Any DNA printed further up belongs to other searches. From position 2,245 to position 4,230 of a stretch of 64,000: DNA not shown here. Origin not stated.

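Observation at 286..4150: Uncharacterised translationally coupled four-gene operon: membrane coiled-coil/TPR protein, 59-aa acidic peptide, 145-aa helical protein and a tandem-domain classic AAA ATPase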

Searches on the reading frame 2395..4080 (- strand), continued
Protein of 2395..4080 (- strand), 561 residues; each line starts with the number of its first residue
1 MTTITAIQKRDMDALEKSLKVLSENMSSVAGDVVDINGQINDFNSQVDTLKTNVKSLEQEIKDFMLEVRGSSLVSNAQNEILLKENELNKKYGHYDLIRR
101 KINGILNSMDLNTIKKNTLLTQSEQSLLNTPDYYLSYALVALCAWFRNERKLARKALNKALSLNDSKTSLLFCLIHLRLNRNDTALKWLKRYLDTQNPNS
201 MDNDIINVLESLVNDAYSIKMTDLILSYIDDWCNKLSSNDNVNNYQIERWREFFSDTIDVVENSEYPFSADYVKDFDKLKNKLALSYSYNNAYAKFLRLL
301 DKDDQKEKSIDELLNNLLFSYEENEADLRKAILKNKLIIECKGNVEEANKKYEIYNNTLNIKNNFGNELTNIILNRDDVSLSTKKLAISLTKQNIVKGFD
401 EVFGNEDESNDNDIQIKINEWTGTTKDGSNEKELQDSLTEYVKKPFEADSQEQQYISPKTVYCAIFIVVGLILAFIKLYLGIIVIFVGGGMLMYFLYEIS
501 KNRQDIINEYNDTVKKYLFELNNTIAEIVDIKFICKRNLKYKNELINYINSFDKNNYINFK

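Call 47: get_annotated_region(hit=H27, flank=7000)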
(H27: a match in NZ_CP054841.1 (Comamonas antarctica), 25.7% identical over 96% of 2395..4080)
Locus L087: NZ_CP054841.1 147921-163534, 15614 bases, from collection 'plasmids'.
description: Comamonas antarctica strain 16-35-5 plasmid unnamed1, complete sequence
organism: Comamonas antarctica (NCBI taxid 2743470)
taxonomy: Bacteria; Pseudomonadota; Betaproteobacteria; Burkholderiales; Comamonadaceae; Comamonas; Comamonas antarctica
host: -; source: whole organism,R2A medium; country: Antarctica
typing (MOB-suite, as given by PLSDB): non-mobilizable; mating-pair formation MPF_T
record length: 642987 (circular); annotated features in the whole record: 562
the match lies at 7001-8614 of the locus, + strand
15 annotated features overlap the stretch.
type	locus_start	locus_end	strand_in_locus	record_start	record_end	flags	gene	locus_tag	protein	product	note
CDS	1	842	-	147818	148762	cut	-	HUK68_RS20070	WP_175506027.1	hypothetical protein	-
CDS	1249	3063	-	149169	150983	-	-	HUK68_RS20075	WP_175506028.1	hypothetical protein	-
CDS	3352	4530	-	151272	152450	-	-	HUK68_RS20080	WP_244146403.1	multidrug effflux MFS transporter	GO:0055085 - transmembrane transport [Evidence IEA]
CDS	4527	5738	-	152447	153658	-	-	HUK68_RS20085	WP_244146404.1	MFS transporter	GO:0055085 - transmembrane transport [Evidence IEA]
CDS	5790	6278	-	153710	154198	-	-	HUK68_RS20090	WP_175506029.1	MarR family transcriptional regulator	-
CDS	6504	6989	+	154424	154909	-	-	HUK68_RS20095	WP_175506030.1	hypothetical protein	-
CDS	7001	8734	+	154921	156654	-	-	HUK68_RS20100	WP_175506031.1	hypothetical protein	-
CDS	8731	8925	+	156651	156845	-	-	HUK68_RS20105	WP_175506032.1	hypothetical protein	-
CDS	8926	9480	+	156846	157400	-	-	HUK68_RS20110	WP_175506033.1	hypothetical protein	-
CDS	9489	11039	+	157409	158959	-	-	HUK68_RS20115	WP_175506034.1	AAA family ATPase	-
CDS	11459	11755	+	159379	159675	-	-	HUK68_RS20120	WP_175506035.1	YciI family protein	-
CDS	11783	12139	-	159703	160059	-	-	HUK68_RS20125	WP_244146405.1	DUF1294 domain-containing protein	-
CDS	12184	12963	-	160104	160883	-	yghU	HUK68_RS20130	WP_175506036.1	glutathione-dependent disulfide-bond oxidoreductase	GO:0006749 - glutathione metabolic process [Evidence IEA]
CDS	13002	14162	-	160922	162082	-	ampC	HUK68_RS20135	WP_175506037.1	class C beta-lactamase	-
CDS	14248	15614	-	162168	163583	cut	-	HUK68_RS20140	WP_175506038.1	FAD-binding oxidoreductase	-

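Call 55: search_protein_families(library=pfam, proteins=[L034:6490-6966:+, L032:6433-6957:+, L050:9376-9867:+, L086:1079-1573:+, L064:6312-6977:+, L043:5400-5945:+], max_evalue=1)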
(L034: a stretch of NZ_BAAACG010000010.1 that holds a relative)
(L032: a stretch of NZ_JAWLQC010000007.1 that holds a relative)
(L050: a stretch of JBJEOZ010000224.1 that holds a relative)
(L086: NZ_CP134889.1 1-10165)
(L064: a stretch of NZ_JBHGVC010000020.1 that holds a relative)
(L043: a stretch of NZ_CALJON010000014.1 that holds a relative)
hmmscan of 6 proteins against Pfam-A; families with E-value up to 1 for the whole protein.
L034:6490-6966:+ (159 aa): 1 family
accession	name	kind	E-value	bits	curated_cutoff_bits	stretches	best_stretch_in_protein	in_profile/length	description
PF21126.3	KATNA1_MIT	-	0.17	12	23.1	0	126-146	7-27/64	Katanin p60 subunit A1, MIT domain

L032:6433-6957:+ (175 aa): 2 families
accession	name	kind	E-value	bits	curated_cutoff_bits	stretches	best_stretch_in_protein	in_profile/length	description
PF21521.3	MYO6_lever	-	0.058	14.1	27.3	1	35-98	59-120/141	Myosin VI, lever arm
PF07074.17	TRAP-gamma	-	0.32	11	25.2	1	40-95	67-122/170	Translocon-associated protein, gamma subunit (TRAP-gamma)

L050:9376-9867:+ (164 aa): 2 families
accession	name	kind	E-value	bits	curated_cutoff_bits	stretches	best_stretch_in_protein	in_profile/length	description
PF14136.11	DUF4303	-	0.11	12.6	23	1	14-83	80-141/155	Domain of unknown function (DUF4303)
PF24847.1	DUF7722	-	0.29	12.2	26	0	30-44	8-22/46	Domain of unknown function (DUF7722)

L086:1079-1573:+ (165 aa): 1 family
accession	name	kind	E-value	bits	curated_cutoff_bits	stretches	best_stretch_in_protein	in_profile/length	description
PF16619.10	SUIM_assoc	-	0.1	13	34.1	1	35-51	8-24/60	Unstructured region C-term to UIM in Ataxin3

L064:6312-6977:+ (222 aa): 1 family
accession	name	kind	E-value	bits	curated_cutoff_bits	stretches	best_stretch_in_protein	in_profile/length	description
PF18096.6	Thump_like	-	0.014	15.7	26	1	80-119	26-66/78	THUMP domain-like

L043:5400-5945:+ (182 aa): 3 families
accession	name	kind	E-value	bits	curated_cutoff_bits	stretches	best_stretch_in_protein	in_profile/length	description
PF05801.16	VP2_lagovir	-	0.035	14.6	25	1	29-88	17-76/113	Lagovirus minor capsid protein VP2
PF04669.19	PBDC1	-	0.17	12.2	28.5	1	61-103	11-52/126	PBDC1 protein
PF04308.18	RNaseH_like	-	0.24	11.7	25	1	53-94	80-122/145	Ribonuclease H-like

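Call 68: search_protein_families(library=pfam, proteins=[L054:2399-3334:+, L054:3417-6110:+, L054:10590-12665:+, L056:11198-14440:+, L062:11270-14434:+, L082:11590-13926:+, L084:11168-15277:+, L052:11189-12085:+, L066:8794-10851:+, L066:10879-14403:+], max_evalue=0.001)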
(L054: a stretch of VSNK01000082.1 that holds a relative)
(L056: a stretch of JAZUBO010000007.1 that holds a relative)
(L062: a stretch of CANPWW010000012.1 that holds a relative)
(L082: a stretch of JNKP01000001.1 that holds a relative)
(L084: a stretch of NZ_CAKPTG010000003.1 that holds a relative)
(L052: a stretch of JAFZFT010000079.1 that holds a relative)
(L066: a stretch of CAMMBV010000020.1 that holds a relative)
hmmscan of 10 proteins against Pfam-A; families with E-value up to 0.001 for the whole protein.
L054:2399-3334:+ (312 aa): 0 families

L054:3417-6110:+ (898 aa): 1 family
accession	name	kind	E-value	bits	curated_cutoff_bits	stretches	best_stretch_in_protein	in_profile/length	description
PF01935.23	DUF87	-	5.6e-09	36.8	23.2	1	396-623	19-217/220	Helicase HerA, central domain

L054:10590-12665:+ (692 aa): 0 families

L056:11198-14440:+ (1081 aa): 0 families

L062:11270-14434:+ (1055 aa): 0 families

L082:11590-13926:+ (779 aa): 0 families

L084:11168-15277:+ (1370 aa): 0 families

L052:11189-12085:+ (299 aa): 1 family
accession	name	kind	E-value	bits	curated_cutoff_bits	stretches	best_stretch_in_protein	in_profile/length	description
PF14471.11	DUF4428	-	4.4e-08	33.3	27.8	1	40-90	1-51/51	Domain of unknown function (DUF4428)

L066:8794-10851:+ (686 aa): 2 families
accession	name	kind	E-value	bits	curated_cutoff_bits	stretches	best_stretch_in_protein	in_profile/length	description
PF00092.34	VWA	-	6.6e-13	49.7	23.8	1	43-228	1-169/174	von Willebrand factor type A domain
PF13519.12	VWA_2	-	9.8e-12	45.9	27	1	44-161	1-107/107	von Willebrand factor type A domain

L066:10879-14403:+ (1175 aa): 2 families
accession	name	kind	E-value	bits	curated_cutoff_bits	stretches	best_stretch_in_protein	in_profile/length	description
PF13809.12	Tubulin_2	-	2.7e-50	172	27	1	37-378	1-351/356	Tubulin like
PF00091.31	Tubulin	-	0.00063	20.5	33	0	36-198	2-128/190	Tubulin/FtsZ family, GTPase domain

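Call 76: search_protein_families(library=padloc, proteins=[L054:2399-3334:+, L054:3417-6110:+, L054:10590-12665:+, L056:11198-14440:+, L062:11270-14434:+, L082:11590-13926:+, L084:11168-15277:+, L034:6490-6966:+, L050:9376-9867:+, L086:1079-1573:+], max_evalue=0.01)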
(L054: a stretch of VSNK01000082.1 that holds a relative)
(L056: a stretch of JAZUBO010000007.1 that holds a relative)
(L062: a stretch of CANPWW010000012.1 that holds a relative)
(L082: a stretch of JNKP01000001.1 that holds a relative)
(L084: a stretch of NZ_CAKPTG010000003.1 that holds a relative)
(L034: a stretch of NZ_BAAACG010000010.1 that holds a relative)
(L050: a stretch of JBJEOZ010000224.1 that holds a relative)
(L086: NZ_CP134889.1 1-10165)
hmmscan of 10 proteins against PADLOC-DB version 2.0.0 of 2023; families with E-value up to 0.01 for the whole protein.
L054:2399-3334:+ (312 aa): 0 families

L054:3417-6110:+ (898 aa): 12 families
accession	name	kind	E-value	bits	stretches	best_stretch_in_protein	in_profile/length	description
PDLC04140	mad8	-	4.6e-14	50.7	1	400-755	27-294/314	mads_8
PDLC04105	HerA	-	2.9e-11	40.6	2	615-759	394-534/576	-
PDLC04103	HerA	-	5.4e-11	39.5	1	642-749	441-545/579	-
PDLC04106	HerA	-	9.5e-11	38.9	1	616-777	485-645/667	-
PDLC04100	HerA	-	2.3e-10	37.8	1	603-750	404-545/580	-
PDLC02185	HerA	-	1.5e-09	35.1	1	603-750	410-551/585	-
PDLC04098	HerA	-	1.9e-09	34.7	1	626-725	514-610/686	-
PDLC01055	HerA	-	3.6e-08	30.7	1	597-748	378-512/532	Type III coevolved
PDLC02684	DndH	-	2.3e-06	23.4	1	399-651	1366-1607/1715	DndH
PDLC04097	HerA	-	4.2e-06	23.7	1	622-745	453-577/618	-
PDLC04102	HerA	-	1.2e-05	21.9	1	626-760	491-619/654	-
PDLC02685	DndH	-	0.00032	16.5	1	400-693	1334-1599/1678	DndH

L054:10590-12665:+ (692 aa): 0 families

L056:11198-14440:+ (1081 aa): 0 families

L062:11270-14434:+ (1055 aa): 0 families

L082:11590-13926:+ (779 aa): 0 families

L084:11168-15277:+ (1370 aa): 0 families

L034:6490-6966:+ (159 aa): 0 families

L050:9376-9867:+ (164 aa): 0 families

L086:1079-1573:+ (165 aa): 0 families
